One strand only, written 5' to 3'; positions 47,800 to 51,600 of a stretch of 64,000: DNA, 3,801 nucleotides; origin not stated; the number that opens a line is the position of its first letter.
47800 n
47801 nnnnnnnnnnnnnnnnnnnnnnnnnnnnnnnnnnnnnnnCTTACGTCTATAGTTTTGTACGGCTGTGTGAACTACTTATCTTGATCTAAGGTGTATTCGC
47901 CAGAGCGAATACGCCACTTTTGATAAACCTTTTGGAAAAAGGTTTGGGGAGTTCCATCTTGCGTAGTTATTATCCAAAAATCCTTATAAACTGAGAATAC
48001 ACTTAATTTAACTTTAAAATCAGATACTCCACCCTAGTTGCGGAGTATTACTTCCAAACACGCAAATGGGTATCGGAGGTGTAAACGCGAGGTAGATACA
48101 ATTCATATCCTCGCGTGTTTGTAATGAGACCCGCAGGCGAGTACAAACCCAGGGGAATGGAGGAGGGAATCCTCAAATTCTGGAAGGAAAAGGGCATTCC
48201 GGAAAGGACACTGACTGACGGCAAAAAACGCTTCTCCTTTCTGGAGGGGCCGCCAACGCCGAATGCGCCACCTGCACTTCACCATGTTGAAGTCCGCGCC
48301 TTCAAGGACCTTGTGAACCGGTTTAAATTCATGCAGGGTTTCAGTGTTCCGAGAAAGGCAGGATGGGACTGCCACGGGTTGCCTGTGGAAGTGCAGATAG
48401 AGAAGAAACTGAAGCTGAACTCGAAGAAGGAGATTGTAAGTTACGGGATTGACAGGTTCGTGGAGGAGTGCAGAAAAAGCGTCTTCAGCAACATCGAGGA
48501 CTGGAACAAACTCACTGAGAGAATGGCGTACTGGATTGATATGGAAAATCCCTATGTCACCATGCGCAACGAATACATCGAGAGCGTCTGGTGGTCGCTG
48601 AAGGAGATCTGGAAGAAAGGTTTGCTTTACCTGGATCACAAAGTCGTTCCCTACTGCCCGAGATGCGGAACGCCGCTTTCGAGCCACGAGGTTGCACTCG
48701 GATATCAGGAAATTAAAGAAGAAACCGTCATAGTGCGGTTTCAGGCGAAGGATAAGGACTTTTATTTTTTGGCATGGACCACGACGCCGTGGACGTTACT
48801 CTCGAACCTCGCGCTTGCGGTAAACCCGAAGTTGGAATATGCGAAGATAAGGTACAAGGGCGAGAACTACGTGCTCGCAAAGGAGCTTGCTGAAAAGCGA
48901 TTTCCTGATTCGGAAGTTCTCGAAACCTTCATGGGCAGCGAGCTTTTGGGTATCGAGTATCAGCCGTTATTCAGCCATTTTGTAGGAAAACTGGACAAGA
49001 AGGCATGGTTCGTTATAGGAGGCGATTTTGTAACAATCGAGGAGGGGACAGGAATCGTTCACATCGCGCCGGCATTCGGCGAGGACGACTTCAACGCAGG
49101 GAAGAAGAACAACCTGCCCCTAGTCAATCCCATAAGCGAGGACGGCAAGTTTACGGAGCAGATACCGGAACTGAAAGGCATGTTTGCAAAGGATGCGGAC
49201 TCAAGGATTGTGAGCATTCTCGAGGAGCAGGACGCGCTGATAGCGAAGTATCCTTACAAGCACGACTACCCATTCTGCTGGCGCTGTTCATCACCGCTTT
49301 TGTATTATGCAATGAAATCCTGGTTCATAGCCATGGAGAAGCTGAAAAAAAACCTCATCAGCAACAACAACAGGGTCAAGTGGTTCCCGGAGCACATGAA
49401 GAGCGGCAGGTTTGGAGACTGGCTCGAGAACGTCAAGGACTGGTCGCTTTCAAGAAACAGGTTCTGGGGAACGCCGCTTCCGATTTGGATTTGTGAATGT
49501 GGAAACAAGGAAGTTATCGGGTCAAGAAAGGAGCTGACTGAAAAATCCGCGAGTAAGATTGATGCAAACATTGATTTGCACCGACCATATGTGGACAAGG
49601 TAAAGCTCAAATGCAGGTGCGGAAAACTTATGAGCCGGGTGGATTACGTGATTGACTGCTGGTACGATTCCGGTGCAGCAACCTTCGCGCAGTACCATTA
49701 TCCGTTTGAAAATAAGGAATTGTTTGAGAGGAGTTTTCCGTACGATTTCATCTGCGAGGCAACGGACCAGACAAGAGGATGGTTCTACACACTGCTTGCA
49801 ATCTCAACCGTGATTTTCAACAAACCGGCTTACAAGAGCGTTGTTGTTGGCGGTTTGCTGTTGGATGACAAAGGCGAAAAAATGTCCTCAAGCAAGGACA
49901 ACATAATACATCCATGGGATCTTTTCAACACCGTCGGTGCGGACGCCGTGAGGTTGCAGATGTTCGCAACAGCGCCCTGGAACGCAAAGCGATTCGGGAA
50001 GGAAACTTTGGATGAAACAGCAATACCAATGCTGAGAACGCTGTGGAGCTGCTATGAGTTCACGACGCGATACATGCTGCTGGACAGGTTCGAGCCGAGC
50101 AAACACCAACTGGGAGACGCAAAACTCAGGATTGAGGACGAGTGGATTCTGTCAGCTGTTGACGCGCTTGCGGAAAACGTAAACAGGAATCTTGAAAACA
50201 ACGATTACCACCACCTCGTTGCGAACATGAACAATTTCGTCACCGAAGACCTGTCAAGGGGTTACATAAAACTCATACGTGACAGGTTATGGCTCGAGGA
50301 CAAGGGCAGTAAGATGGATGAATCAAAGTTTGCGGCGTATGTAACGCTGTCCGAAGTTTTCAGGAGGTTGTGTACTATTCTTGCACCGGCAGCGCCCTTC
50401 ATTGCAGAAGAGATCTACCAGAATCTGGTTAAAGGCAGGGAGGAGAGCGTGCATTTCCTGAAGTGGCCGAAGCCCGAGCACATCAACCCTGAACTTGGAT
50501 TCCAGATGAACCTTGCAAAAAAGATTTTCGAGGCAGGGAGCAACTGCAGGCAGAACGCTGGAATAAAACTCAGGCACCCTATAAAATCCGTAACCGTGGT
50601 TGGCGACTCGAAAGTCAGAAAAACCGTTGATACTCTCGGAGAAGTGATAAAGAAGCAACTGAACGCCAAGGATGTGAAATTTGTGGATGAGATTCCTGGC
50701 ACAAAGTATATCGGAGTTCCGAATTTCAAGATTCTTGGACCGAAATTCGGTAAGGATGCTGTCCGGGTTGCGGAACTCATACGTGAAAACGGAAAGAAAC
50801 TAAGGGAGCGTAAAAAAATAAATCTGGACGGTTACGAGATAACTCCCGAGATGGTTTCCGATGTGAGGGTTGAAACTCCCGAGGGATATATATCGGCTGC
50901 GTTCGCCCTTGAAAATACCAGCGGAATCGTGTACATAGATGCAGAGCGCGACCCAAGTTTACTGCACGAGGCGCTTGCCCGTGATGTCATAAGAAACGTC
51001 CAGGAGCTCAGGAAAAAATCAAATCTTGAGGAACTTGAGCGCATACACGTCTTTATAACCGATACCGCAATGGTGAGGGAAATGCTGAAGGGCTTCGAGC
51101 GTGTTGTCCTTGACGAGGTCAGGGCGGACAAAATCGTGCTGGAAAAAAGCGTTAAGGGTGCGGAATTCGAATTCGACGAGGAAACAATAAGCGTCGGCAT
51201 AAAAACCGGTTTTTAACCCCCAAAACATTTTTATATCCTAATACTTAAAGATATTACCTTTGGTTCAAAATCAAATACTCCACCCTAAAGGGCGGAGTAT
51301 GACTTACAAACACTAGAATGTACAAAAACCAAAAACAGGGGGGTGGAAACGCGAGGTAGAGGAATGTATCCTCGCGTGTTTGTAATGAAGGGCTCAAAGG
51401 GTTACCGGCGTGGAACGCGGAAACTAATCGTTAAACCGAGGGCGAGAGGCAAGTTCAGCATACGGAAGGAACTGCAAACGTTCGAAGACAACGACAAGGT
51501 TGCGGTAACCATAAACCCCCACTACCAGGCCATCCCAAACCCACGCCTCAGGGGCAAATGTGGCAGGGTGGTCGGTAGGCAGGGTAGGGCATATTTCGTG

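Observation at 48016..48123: Conserved ~110-nt two-hairpin 5' leader shared by ileS and the rpl21e operon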

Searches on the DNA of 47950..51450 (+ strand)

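Call 56: search_rna_families(source=window, start=47950, end=51450, threshold=evalue, max_evalue=5)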
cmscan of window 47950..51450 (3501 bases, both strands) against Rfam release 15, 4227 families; matches with E-value up to 5: 0.
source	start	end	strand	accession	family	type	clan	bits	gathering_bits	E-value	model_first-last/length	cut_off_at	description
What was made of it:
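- On Known cis-regulatory RNA families (riboswitches, T-box, ribosomal-protein leaders; Rfam 15): At E <= 5 over 47950-51450 it found nothing (call 56).
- No Rfam family matches at E <= 5 (call 56).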

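Call 59: build_rna_model(alignment_id=A6, structure=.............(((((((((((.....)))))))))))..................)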
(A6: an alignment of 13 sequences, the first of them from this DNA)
Model R1 built from alignment A6 (13 sequences, 58 columns); structure: as given.
model positions 52; base pairs 11; branch points 0; effective number of sequences 7.47; information 1.066 bits per position. Calibrated on 0.2 Mb of random sequence (short: E-values are rough).
structure used (alignment columns):
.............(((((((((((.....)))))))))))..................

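Call 60: search_with_rna_model(model_id=R1, sources=[L004, L011, L015, L018, L027, L031, L038, L045, L046], filters=off, max_evalue=1)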
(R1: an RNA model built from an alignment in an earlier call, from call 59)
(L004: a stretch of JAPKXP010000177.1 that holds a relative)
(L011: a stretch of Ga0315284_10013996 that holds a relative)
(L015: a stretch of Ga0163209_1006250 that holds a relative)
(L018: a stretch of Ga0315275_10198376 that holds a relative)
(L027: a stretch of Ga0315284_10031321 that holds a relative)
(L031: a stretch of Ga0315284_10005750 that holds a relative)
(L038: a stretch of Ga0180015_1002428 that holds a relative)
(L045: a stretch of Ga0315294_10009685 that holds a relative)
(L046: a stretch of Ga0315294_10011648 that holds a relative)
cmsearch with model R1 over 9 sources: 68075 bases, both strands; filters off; matches with E-value up to 1: 30.
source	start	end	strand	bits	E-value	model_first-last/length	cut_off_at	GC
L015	1392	1443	-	78.2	8e-20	1-52/52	no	0.38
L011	10570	10621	+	77.2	1.6e-19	1-52/52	no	0.44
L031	1174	1225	-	75.6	4.7e-19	1-52/52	no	0.42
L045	2182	2233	-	74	1.3e-18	1-52/52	no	0.44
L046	8566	8617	+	73.6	1.8e-18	1-52/52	no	0.46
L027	2284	2336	-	70.5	1.5e-17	1-52/52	no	0.42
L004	4088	4139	+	66.8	1.8e-16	1-52/52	no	0.46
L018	2175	2226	+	65.4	4.4e-16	1-52/52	no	0.4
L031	2260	2311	-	63.2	2.1e-15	1-52/52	no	0.38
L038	2300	2351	+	60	1.8e-14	1-52/52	no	0.46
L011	10474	10525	+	52.3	3e-12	1-52/52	no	0.35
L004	4986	5037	+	50.1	1.3e-11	1-52/52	no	0.54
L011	10578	10604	-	33.4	1e-06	10-36/52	no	0.48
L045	2199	2225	+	33.4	1e-06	10-36/52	no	0.48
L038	2309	2334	-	32.8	1.5e-06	10-35/52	no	0.5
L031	1191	1216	+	32.1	2.5e-06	10-35/52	no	0.46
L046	8574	8600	-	29.3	1.6e-05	10-36/52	no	0.52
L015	1409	1435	+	29.1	1.8e-05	10-36/52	no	0.52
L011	422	472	-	28.9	2.2e-05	1-52/52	no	0.49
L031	8065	8109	-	26.2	0.00013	1-52/52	no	0.44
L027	2301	2328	+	25.6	0.00019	10-36/52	no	0.5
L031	2277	2302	+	25.2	0.00026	10-35/52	no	0.5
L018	2183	2209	-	25.1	0.00027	10-36/52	no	0.48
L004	4096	4122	-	25.1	0.00027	10-36/52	no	0.56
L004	4994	5020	-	24.4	0.00044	10-36/52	no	0.59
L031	8784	8838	-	16.8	0.072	1-52/52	no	0.45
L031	2221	2242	-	16.3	0.1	12-33/52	no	0.68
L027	2159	2197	+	14.3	0.39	1-52/52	no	0.46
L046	8682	8701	+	14.2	0.42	13-32/52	no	0.6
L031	2221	2242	+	14.2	0.43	12-33/52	no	0.68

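Call 61: search_with_rna_model(model_id=R1, source=window, filters=off, max_evalue=1)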
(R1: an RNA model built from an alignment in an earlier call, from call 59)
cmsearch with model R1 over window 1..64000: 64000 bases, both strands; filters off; matches with E-value up to 1: 3.
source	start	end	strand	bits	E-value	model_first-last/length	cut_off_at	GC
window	51266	51317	+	72.1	4.5e-18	1-52/52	no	0.4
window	48015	48065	+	59.6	2e-14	1-52/52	no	0.41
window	51275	51300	-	27.8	4.1e-05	10-35/52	no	0.5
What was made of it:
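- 48020..48124 (+): Copy A of the repeat, from TCAG to GTAA; its last base is the A of the ileS ATG. The covariance-model match scores 59.6 bits (call 61).
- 51271..51385 (+): Copy B of the repeat, from TCAA to GTAA; its last base is the A of the rpl21e ATG (51385-51387). The covariance-model match scores 72.1 bits (call 61).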

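Call 78: search_with_rna_model(model_id=R1, sources=[L060, L062, L064, L052, L053], filters=off, max_evalue=1)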
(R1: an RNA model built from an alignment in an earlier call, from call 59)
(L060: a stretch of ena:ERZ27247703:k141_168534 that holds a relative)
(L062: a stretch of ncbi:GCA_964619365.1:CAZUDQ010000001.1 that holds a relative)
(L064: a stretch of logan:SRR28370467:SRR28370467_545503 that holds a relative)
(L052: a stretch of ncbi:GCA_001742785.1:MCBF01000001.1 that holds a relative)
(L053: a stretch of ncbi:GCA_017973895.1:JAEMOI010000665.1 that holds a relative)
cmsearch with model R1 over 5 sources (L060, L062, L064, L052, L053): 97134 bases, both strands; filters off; matches with E-value up to 1: 0.
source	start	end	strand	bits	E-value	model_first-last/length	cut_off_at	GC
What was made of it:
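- The covariance model finds no hits in 97 kb of other relatives (call 78).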

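Call 89: search_dna_similar(query=window:51264-51390:+, collection=phages, mode=distant, max_evalue=0.01, max_rows=5)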
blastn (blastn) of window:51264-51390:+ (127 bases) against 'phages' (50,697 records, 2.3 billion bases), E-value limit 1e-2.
No match.

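Call 90: search_dna_similar(query=window:51264-51390:+, collection=plasmids, mode=distant, max_evalue=0.01, max_rows=5)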
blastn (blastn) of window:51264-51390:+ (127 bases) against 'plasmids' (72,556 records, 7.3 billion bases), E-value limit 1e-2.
No match.
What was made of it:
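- Tried and rejected: No match (calls 89, 90).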

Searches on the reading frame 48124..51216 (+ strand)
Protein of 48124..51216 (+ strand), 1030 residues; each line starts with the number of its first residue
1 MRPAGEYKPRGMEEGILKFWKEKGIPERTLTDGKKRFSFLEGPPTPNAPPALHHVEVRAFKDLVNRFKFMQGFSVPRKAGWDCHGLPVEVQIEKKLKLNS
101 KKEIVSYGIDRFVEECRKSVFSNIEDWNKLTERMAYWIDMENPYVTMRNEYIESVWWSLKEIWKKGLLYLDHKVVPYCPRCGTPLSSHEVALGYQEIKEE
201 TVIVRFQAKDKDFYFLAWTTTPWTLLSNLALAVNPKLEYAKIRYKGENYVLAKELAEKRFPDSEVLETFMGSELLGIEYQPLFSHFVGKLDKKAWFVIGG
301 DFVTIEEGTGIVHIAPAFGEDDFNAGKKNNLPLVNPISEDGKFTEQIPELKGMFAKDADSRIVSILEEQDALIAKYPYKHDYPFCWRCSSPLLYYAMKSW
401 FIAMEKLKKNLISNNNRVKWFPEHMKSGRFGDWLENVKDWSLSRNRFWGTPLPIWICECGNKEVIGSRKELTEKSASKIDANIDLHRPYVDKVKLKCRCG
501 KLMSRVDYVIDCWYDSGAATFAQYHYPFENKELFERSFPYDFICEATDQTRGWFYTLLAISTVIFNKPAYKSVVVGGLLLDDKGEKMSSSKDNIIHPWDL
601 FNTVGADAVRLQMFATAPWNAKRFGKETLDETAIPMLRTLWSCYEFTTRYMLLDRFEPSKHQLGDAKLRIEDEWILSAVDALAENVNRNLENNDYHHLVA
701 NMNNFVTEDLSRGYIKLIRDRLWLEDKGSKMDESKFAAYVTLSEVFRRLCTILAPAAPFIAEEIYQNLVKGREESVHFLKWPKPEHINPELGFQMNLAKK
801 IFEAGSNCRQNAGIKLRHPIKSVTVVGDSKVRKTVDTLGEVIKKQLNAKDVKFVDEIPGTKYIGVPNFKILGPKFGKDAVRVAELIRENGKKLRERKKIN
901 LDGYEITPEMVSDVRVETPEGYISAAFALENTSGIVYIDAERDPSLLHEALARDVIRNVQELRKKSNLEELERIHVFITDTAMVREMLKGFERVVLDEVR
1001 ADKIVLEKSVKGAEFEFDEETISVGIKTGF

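Call 18: search_protein_families(library=pfam, proteins=[window:48124-51216:+])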
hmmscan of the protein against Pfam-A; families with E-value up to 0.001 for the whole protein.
window:48124-51216:+ (1030 aa): 4 families
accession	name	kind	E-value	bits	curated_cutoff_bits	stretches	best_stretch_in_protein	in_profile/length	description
PF00133.28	tRNA-synt_1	-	7.5e-111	371.2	22.7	1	16-618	2-407/414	tRNA synthetases class I (I, L, M and V)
PF08264.19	Anticodon_1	-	1.1e-28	100.4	25.1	1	672-821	1-145/148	Anticodon-binding domain of tRNA ligase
PF19302.4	DUF5915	-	3e-22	79.6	27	1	840-1027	2-193/195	Domain of unknown function (DUF5915)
PF09334.17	tRNA-synt_1g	-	5.9e-08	32.3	20.1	0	383-453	167-238/391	tRNA synthetases class I (M)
